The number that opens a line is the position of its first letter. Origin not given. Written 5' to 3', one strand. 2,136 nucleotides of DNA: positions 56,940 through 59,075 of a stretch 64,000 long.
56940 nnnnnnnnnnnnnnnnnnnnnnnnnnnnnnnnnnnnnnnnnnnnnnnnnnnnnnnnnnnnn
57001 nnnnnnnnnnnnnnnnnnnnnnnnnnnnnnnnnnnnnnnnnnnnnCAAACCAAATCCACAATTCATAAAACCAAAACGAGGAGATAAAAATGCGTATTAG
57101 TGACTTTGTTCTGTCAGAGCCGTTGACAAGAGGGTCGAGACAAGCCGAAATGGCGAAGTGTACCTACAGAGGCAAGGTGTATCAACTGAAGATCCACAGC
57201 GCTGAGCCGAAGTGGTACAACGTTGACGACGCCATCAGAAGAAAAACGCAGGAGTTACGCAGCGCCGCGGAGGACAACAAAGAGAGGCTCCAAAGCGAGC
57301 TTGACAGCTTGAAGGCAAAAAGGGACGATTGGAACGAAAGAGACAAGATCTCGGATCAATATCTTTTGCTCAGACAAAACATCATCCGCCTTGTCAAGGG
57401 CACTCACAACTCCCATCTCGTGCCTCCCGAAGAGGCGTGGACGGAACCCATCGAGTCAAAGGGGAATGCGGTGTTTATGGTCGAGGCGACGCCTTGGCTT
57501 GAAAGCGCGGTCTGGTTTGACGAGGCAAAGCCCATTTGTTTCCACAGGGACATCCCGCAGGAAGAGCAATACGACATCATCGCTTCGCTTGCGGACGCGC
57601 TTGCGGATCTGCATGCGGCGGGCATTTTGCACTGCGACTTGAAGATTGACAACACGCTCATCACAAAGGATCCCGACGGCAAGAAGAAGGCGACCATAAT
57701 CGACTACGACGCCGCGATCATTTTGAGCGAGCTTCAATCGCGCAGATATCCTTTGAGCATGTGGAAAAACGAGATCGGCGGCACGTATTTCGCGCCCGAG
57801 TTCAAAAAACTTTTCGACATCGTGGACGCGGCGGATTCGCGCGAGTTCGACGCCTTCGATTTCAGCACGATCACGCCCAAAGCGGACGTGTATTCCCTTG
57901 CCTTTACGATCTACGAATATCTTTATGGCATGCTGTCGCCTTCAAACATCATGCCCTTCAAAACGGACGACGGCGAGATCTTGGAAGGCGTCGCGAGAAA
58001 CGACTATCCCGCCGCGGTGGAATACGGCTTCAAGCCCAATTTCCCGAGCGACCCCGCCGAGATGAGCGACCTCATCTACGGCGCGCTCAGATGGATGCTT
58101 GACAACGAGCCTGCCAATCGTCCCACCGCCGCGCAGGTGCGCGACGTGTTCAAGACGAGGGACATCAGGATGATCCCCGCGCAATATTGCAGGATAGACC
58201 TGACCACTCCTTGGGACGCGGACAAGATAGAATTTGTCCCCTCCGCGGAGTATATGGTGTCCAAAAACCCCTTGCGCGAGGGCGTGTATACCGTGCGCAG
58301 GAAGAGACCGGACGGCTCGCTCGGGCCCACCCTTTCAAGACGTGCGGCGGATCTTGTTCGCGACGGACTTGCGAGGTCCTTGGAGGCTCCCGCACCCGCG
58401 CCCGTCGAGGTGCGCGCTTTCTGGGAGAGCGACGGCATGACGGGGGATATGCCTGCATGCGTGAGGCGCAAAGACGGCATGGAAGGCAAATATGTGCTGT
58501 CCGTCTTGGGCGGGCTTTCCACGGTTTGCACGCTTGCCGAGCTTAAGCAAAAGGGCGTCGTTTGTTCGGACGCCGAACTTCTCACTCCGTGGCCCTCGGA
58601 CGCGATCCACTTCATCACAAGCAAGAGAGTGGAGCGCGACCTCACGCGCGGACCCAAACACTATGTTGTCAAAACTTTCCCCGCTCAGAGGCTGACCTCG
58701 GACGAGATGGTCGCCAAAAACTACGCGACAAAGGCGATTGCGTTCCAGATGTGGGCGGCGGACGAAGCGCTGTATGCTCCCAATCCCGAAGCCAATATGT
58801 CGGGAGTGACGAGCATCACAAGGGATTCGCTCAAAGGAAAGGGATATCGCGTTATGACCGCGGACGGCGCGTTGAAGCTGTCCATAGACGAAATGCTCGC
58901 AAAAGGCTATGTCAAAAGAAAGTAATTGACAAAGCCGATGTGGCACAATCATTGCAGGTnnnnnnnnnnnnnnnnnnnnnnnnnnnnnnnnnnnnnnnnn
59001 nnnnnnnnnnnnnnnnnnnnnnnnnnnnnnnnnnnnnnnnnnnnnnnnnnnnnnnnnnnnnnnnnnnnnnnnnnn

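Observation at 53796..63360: Six-gene vWA / PP2C / Ser-Thr kinase operon: a TerY-P-type triad extended by two unassigned large proteins and a second, zinc-ribbon-fused vWA protein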

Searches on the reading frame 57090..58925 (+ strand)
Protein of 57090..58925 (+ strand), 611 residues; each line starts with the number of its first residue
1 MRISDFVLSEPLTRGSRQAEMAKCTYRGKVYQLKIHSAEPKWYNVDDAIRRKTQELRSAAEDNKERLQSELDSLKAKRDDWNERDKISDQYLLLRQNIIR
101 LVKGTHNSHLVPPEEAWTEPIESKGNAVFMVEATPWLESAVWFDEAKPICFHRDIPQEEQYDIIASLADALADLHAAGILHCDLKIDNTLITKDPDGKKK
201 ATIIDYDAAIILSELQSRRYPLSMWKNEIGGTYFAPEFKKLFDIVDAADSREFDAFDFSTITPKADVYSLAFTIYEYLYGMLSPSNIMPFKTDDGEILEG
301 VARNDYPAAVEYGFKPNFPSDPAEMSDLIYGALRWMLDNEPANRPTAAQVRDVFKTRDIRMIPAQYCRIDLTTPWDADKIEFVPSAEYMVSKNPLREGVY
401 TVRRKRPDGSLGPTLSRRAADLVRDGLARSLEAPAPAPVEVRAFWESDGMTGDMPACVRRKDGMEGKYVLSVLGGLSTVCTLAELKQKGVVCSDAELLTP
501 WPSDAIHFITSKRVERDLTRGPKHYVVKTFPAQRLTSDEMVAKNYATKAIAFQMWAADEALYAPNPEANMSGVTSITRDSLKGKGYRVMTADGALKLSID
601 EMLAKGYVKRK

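Call 3: search_protein_families(library=pfam, proteins=[window:57090-58925:+], max_evalue=0.1)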
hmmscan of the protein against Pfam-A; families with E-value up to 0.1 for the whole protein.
window:57090-58925:+ (611 aa): 6 families
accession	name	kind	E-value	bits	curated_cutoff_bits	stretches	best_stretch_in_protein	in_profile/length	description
PF00069.31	Pkinase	-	1.2e-13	51.5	31.7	1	152-350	92-257/263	Protein kinase domain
PF06293.20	Kdo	-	0.00011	22.2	21.3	1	153-208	113-168/207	Lipopolysaccharide kinase (Kdo/WaaP) family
PF07714.23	PK_Tyr_Ser-Thr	-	0.00012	22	23.1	1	153-352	97-256/258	Protein tyrosine and serine/threonine kinase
PF17667.7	Pkinase_fungal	-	0.00018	20.8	24.1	1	165-218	290-347/387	Fungal protein kinase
PF01636.29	APH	-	0.029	14.6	23.2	1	159-207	149-195/239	Phosphotransferase enzyme family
PF06315.17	AceK_kinase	-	0.03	14.3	29.3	1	154-224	119-185/256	Isocitrate dehydrogenase kinase/phosphatase (AceK) kinase domain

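Call 4: search_protein_families(library=padloc, proteins=[window:57090-58925:+], max_evalue=0.1)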
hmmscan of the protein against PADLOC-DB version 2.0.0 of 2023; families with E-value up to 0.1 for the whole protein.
window:57090-58925:+ (611 aa): 29 families (the best 25 are shown)
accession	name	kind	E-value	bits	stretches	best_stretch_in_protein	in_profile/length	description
PDLC04138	mad6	-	8.1e-17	59.3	1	152-355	146-311/659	mads_6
PDLC03920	MkoA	-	4.9e-13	46.3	1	163-352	127-272/1112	-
PDLC04053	PD-T4-6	-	1.2e-10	39.4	2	155-209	107-158/311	-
PDLC04042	PD-T4-6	-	4.3e-09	34.4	1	153-210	104-157/292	-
PDLC01088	C3a189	-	1.5e-08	31.7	1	154-345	92-249/840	kinase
PDLC04047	PD-T4-6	-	5.4e-08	30.3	1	154-281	107-209/327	-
PDLC04039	PD-T4-6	-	8.7e-08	29.6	1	157-206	113-158/458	-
PDLC04054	PD-T4-6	-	5.1e-07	27.4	1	156-206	109-155/347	-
PDLC04043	PD-T4-6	-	2.9e-06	24.6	1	156-207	113-160/452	-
PDLC04057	PD-T4-6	-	7.6e-05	19.9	1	157-195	107-145/443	-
PDLC03921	MkoA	-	9.4e-05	18.2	1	134-206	570-632/1607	-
PDLC04048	PD-T4-6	-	0.00018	19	1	151-214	104-163/354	-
PDLC04041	PD-T4-6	-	0.0002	18.7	1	158-210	129-179/443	-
PDLC04060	PD-T4-6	-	0.0002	18.4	1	157-195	107-145/486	-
PDLC04049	PD-T4-6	-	0.00036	17.5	1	158-206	114-160/442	-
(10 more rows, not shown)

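Call 5: search_protein_families(library=ncbifam, proteins=[window:57090-58925:+], max_evalue=0.1)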
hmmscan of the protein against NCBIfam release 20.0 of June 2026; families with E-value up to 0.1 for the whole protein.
window:57090-58925:+ (611 aa): 13 families
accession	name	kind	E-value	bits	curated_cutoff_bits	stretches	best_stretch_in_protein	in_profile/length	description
NF047741.1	antiphage_MADS6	equivalog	3.9e-09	35.6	460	1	156-352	297-455/612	methylation-associated defense system protein kinase MAD6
NF033483.0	PknB_PASTA_kin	equivalog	6.8e-07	28.7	450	1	152-195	101-144/563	Stk1 family PASTA domain-containing Ser/Thr kinase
NF038151.1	lanthi_synth_III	equivalog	1.1e-06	27.3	575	1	159-214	337-388/833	class III lanthionine synthetase LanKC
TIGR03903.1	TOMM_kin_cyc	equivalog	1.2e-05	23.3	705.75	1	157-237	78-159/1267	TOMM system kinase/cyclase fusion protein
TIGR03724.2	arch_bud32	equivalog_domain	0.00012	21.6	125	1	156-231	84-153/193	KEOPS complex kinase/ATPase Bud32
NF002475.0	PRK01723.1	equivalog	0.00015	20.8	142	1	165-210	150-191/241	3-deoxy-D-manno-octulosonic acid kinase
NF052427.1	StpK7MSMEG_1200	equivalog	0.003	16.1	900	0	161-194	111-144/601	serine/threonine protein kinase StpK7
NF011464.0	PRK14879.1-7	equivalog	0.0031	17.3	246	1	154-235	99-175/221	Kae1-associated kinase Bud32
NF007174.0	PRK09605.1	equivalog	0.0039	15.7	447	1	159-244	428-506/535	bifunctional N(6)-L-threonylcarbamoyladenine synthase/serine/threonine protein kinase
NF038150.1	lanthi_synth_IV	equivalog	0.0041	15.5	650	1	142-280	283-392/851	class IV lanthionine synthetase LanL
NF009651.0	PRK13184.1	equivalog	0.0056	14.7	839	1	165-278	120-225/932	serine/threonine-protein kinase PknD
NF053615.1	SerThrKinAfsKStmc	equivalog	0.0088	14.7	1300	1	163-208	117-157/809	protein serine/threonine kinase AfsK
NF011463.0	PRK14879.1-4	equivalog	0.097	12.1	188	0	159-233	115-184/237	Kae1-associated kinase Bud32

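Call 13: find_homologous_proteins(query=window:57090-58925:+, max_evalue=0.001)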
Query window:57090-58925:+ (611 aa): 5 proteins with E <= 0.001 among 8000 candidates.
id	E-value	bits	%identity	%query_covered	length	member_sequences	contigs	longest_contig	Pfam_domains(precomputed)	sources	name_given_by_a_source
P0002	0.0e+0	1402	100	100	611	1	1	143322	PF00069.32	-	-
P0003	3.1e-129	450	42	100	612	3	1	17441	PF06293.21,PF07714.24,PF00069.32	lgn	-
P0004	5.5e-123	429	38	100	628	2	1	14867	PF07714.24,PF00069.32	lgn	-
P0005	4.9e-86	307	44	58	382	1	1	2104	PF07714.24,PF00069.32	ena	-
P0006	9.5e-86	307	46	57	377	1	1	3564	PF07714.24,PF00069.32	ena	-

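Call 14: find_encoding_contigs(protein=P0003, flank=10000, max_places=4)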
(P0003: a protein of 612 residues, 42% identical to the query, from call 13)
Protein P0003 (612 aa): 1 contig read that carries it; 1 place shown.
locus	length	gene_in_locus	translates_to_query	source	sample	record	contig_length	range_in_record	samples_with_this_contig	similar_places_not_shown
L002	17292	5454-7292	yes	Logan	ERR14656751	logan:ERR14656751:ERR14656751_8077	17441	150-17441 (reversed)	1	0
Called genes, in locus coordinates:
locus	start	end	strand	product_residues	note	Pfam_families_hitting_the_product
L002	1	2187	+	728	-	?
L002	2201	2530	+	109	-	PF02026:RyR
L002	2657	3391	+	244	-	PF00092:VWA (weak), PF25106:VWA_4 (weak)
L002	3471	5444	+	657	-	-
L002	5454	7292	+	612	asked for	PF07714:PK_Tyr_Ser-Thr (weak), PF00069:Pkinase, PF06293:Kdo (weak)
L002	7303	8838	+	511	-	-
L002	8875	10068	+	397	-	-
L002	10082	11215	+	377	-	-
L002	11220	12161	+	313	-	PF02342:TerD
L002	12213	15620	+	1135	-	PF00158:Sigma54_activat (faint), PF05496:RuvB_N (faint), PF13191:AAA_16 (faint), PF00004:AAA, PF07724:AAA_2, PF07728:AAA_5, PF00004:AAA, PF01434:Peptidase_M41, +4 more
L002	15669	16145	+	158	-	PF10722:YbjN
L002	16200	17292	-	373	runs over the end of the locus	PF09515:Thia_YuaJ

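Call 15: find_encoding_contigs(protein=P0004, flank=10000, max_places=4)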
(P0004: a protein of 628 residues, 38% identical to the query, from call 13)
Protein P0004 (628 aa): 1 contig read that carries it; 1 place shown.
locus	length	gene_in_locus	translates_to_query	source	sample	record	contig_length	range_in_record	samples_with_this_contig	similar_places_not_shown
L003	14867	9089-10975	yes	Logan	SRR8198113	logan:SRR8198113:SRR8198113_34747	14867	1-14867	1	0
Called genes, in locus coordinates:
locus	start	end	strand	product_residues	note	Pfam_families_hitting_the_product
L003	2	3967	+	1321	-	?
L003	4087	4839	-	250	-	PF02535:Zip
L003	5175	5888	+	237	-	PF25106:VWA_4 (weak)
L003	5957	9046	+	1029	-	-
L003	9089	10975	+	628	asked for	PF00069:Pkinase, PF07714:PK_Tyr_Ser-Thr (faint)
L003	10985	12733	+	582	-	-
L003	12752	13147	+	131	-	-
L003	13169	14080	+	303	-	PF00092:VWA, PF13519:VWA_2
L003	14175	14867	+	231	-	?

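Call 16: find_encoding_contigs(protein=P0006, flank=10000, max_places=4)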
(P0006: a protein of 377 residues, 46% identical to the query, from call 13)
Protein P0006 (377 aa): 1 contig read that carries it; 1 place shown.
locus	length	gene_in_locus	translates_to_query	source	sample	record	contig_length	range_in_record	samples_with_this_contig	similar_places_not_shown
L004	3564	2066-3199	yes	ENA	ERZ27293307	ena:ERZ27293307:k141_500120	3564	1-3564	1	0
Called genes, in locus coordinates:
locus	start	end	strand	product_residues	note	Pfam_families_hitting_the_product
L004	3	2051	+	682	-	?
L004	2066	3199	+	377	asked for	PF00069:Pkinase, PF07714:PK_Tyr_Ser-Thr (weak)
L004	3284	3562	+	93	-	?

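Call 39: search_protein_families(library=pfam, proteins=[L002:76-2187:+, L002:10082-11215:+, L002:11220-12161:+, L002:12213-15620:+, L003:2-3967:+, L003:14175-14867:+, L002:7303-8838:+, L003:10985-12733:+, L002:8875-10068:+, L003:5957-9046:+], max_evalue=0.01)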
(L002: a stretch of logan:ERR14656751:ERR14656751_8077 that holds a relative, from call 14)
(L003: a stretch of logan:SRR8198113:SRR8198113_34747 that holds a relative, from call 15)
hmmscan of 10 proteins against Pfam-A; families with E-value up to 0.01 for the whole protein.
L002:76-2187:+ (703 aa): 1 family
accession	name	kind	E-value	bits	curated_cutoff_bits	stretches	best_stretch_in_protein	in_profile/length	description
PF02254.24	TrkA_N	-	0.0021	18.8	23.8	0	90-134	36-80/116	TrkA-N domain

L002:10082-11215:+ (377 aa): 1 family
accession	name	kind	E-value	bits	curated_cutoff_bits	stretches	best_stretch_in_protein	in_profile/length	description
PF15616.11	TerY_C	-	0.0011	19.5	28.4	1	63-107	76-118/129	TerY-C metal binding domain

L002:11220-12161:+ (313 aa): 1 family
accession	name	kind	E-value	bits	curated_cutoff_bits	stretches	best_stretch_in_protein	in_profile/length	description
PF02342.23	TerD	-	9.1e-40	136.6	25.3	1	127-299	3-178/187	TerD domain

L002:12213-15620:+ (1135 aa): 30 families (the best 25 are shown)
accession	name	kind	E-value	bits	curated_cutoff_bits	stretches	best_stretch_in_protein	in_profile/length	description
PF00004.35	AAA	-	7e-47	159.6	21.2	2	740-876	1-130/131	ATPase family associated with various cellular activities (AAA)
PF07724.20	AAA_2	-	4.9e-35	121.4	27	1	225-356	1-135/166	AAA domain (Cdc48 subfamily)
PF01434.24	Peptidase_M41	-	2e-32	113.1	29.9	1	964-1131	10-190/191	Peptidase family M41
PF07728.20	AAA_5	-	1.7e-19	70.6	22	2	230-348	2-125/139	AAA domain (dynein-related subfamily)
PF05496.18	RuvB_N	-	2.7e-09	37.4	27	1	702-808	5-96/159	Holliday junction DNA helicase RuvB P-loop domain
PF13191.12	AAA_16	-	1.6e-08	35.6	32.6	1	736-795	23-85/167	AAA ATPase domain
PF01078.27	Mg_chelatase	-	2.8e-07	30.6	20.3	0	740-758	25-43/207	Magnesium chelatase, subunit ChlI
PF13401.12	AAA_22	-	4.5e-06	27.4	27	0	740-761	8-29/130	AAA domain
PF13173.12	AAA_14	-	6.3e-06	26.7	27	0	739-808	4-74/129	AAA domain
PF01695.23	IstB_IS21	-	1.6e-05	25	24.1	0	739-760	94-115/238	IstB-like ATP binding protein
PF00158.32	Sigma54_activat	-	2.1e-05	24.7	20.2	0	728-762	13-47/168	Sigma-54 interaction domain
PF20720.3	nSTAND3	-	2.5e-05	24.5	27.2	0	733-758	13-38/155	Novel STAND NTPase 3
PF13479.12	AAA_24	-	2.9e-05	24.4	27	0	738-770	3-32/195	AAA domain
PF13671.12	AAA_33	-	4.1e-05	24.3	27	0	740-768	2-30/143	AAA domain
PF13481.12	AAA_25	-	4.4e-05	23.6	27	0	726-758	21-54/195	AAA domain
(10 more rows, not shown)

L003:2-3967:+ (1321 aa): 28 families (the best 25 are shown)
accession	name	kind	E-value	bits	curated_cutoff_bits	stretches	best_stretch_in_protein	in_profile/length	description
PF00004.35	AAA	-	8.9e-48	162.5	21.2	2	928-1067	1-130/131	ATPase family associated with various cellular activities (AAA)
PF07724.20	AAA_2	-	4.9e-33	114.9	27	1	413-564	2-149/166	AAA domain (Cdc48 subfamily)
PF01434.24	Peptidase_M41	-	5.9e-29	101.7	29.9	1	1151-1318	8-191/191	Peptidase family M41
PF07728.20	AAA_5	-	8e-17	62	22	1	418-535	3-125/139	AAA domain (dynein-related subfamily)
PF13191.12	AAA_16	-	1.5e-09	39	32.6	1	924-969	23-67/167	AAA ATPase domain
PF13401.12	AAA_22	-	7.7e-09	36.4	27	0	928-1035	8-120/130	AAA domain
PF05496.18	RuvB_N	-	2.7e-07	30.9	27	1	923-955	31-63/159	Holliday junction DNA helicase RuvB P-loop domain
PF13479.12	AAA_24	-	1.3e-06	28.9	27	1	928-958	5-32/195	AAA domain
PF13173.12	AAA_14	-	1.3e-06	28.9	27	0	928-998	5-76/129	AAA domain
PF13521.12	AAA_28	-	3e-06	28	27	1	928-976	2-50/164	AAA domain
PF20720.3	nSTAND3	-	3.2e-06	27.3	27.2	0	928-1073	20-144/155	Novel STAND NTPase 3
PF00158.32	Sigma54_activat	-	9.9e-06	25.8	20.2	0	417-533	25-143/168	Sigma-54 interaction domain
PF01078.27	Mg_chelatase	-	1e-05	25.5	20.3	0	928-946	25-43/207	Magnesium chelatase, subunit ChlI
PF00910.28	RNA_helicase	-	1.1e-05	26.3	21.5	0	928-967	1-49/105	RNA helicase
PF13671.12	AAA_33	-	1.7e-05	25.6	27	1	928-978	2-50/143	AAA domain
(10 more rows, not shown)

L003:14175-14867:+ (231 aa): 1 family
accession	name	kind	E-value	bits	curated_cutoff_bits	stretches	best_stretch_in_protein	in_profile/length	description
PF07451.17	SpoVAD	-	5e-98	328.3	22.1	1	2-231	3-232/329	Stage V sporulation protein AD (SpoVAD)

L002:7303-8838:+ (511 aa): 0 families

L003:10985-12733:+ (582 aa): 0 families

L002:8875-10068:+ (397 aa): 0 families

L003:5957-9046:+ (1029 aa): 1 family
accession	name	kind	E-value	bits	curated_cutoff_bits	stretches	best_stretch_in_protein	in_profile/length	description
PF13672.11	PP2C_2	-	0.00012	22.1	24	0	176-355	41-176/209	Protein phosphatase 2C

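Call 48: predict_structure(alignment_id=A6)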
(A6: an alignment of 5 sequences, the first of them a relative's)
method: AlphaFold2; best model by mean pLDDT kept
length: 611 residues; sequences in the alignment: 5
mean_pLDDT: 64.9   pTM: 0.56
mean pLDDT of the five models: 64.9, 61.3, 57.3, 55.6, 53.8
residues with pLDDT >= 90: 27; 70-90: 211; 50-70: 262; < 50: 111
segments of 3 or more residues with pLDDT < 50: 1-5, 14-16, 36-39, 112-151, 281-286, 369-377, 391-398, 433-441, 473-476, 498-503, 565-569
pLDDT, mean of each block of 10 residues (from residue 1): 50 51 53 49 76 90 90 88 74 72 54 40 30 32 38 69 86 85 67 64 67 85 76 75 83 82 87 75 49 56 61 67 79 85 89 87 68 43 61 45 66 59 59 44 65 61 74 57 67 52 52 63 63 61 54 58 52 61 64 72 75 61
secondary structure, 60 per line:
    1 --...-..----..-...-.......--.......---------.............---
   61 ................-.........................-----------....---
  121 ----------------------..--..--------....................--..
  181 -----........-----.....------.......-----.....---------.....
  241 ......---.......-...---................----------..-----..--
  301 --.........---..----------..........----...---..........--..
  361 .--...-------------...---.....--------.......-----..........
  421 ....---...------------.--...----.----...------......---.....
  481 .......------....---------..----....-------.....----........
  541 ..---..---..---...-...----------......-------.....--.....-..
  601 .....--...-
elements in order: E20-26 E29-35 H45-57 H61-76 H78-102 H114-117 H157-176 E189-193 E199-203 H212-216 H222-226 H236-246 H250-255 H264-279 H303-311 H327-336 H347-356 E380-382 E386-390 E399-405 E411-418 H419-424 E428-430 E458-460 E467-472 E476-481 H482-487 H494-497 E513-516 E524-528 E533-536 H537-542 E560-562 E573-578 E586-590 E593-597 H599-605 E608-610

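Call 55: find_related_loci(query=A6, collection=genome_contigs, flank=10000)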
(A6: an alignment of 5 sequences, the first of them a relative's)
Query A6 (611 aa) in genome_contigs; peptide patterns used: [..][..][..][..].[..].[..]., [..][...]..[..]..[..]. (x = any residue, [..] = any of these).
76 stretches matched a pattern; 3 encode a relative of the query (tblastn E <= 1e-3); 3 distinct loci.
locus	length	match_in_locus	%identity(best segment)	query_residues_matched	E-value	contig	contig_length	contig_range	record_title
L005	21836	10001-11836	41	1-611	1e-135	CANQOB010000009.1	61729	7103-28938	MAG: uncultured Clostridia bacterium isolate Lapin-032__bin86 genome assembly, contig: Lapin-032__NODE_828_length_61729_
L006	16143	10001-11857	39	1-611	1e-134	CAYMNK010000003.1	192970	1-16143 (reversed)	MAG TPA_asm: uncultured Christensenellaceae bacterium isolate SRP225648_co1_580 genome assembly, contig: NODE_26_length_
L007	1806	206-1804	39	1-527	8e-125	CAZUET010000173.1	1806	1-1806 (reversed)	MAG TPA_asm: uncultured Christensenellaceae bacterium isolate SRP350583_co2_557 genome assembly, contig: NODE_89713_leng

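Call 58: search_protein_families(library=pfam, proteins=[L006:7253-7981:+, L006:8090-9979:+, L006:11882-13450:+, L006:13460-14548:+, L006:14565-14912:+, L006:15020-15787:+, L006:5489-6697:+, L006:4263-5414:+, L005:3120-6734:+, L005:4-1833:+], max_evalue=0.01)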
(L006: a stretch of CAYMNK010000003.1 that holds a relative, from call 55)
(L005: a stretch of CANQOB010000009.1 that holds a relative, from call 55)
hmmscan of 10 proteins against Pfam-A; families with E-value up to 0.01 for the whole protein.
L006:7253-7981:+ (242 aa): 4 families
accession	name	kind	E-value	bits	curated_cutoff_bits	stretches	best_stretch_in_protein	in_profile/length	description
PF25106.1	VWA_4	-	2.6e-07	30.8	27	1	17-122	2-91/169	von Willebrand factor A domain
PF13519.12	VWA_2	-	1.8e-05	25.8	27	1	17-143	1-106/107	von Willebrand factor type A domain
PF00092.34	VWA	-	4.3e-05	24.3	23.8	1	16-145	1-115/174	von Willebrand factor type A domain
PF00362.24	Integrin_beta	-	0.00035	20.8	24.8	0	85-144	89-146/248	Integrin beta chain VWA domain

L006:8090-9979:+ (629 aa): 0 families

L006:11882-13450:+ (522 aa): 2 families
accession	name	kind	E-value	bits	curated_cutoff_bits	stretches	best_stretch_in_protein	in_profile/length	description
PF08126.16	Propeptide_C25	-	0.0017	18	22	1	428-508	85-162/205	Propeptide_C25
PF06825.17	HSBP1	-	0.0031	17.8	28.6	1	246-270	23-47/51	Heat shock factor binding protein 1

L006:13460-14548:+ (362 aa): 1 family
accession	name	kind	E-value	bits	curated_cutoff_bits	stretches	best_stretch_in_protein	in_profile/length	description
PF04700.17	Baculo_gp41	-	0.009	16.3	23.7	0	38-124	69-156/185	Structural glycoprotein p40/gp41 conserved region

L006:14565-14912:+ (115 aa): 3 families
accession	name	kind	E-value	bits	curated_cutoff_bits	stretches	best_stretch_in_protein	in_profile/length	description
PF15616.11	TerY_C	-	4.5e-08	33.7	28.4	1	59-103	76-120/129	TerY-C metal binding domain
PF07754.17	HVO_2753_ZBP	-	0.0031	17.7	33.2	0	55-92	14-46/46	Small zinc finger protein HVO_2753-like, Zn-binding pocket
PF05129.18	Zn_ribbon_Elf1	-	0.0067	16.9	29.8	0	56-102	21-63/79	Transcription elongation factor Elf1 like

L006:15020-15787:+ (255 aa): 1 family
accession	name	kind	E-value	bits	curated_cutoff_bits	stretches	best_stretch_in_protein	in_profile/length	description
PF00545.25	Ribonuclease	-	7.8e-14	52.4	24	1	171-250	11-95/98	ribonuclease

L006:5489-6697:+ (402 aa): 1 family
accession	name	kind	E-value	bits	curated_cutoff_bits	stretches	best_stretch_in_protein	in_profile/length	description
PF01139.22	RtcB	-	2.9e-59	201.8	27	2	125-399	138-425/426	tRNA-splicing ligase RtcB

L006:4263-5414:+ (383 aa): 2 families
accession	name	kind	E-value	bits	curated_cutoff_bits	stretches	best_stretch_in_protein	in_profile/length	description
PF01145.31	Band_7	-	1.2e-28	100.8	23.6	1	164-323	14-175/176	SPFH domain / Band 7 family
PF13421.11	Band_7_1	-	0.00018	21.7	24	0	177-305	60-205/211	SPFH domain-Band 7 family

L005:3120-6734:+ (1204 aa): 2 families
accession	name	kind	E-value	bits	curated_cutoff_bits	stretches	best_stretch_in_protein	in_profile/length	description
PF02095.21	Extensin_1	-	0.0014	18.9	105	1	438-507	55-124/171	Extensin-like protein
PF02254.24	TrkA_N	-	0.0022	18.7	23.8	0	603-647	36-80/116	TrkA-N domain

L005:4-1833:+ (609 aa): 1 family
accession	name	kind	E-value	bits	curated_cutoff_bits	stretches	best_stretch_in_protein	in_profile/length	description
PF02687.27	FtsX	-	1.5e-07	31.9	25.5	1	470-601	2-120/120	FtsX-like permease C-terminal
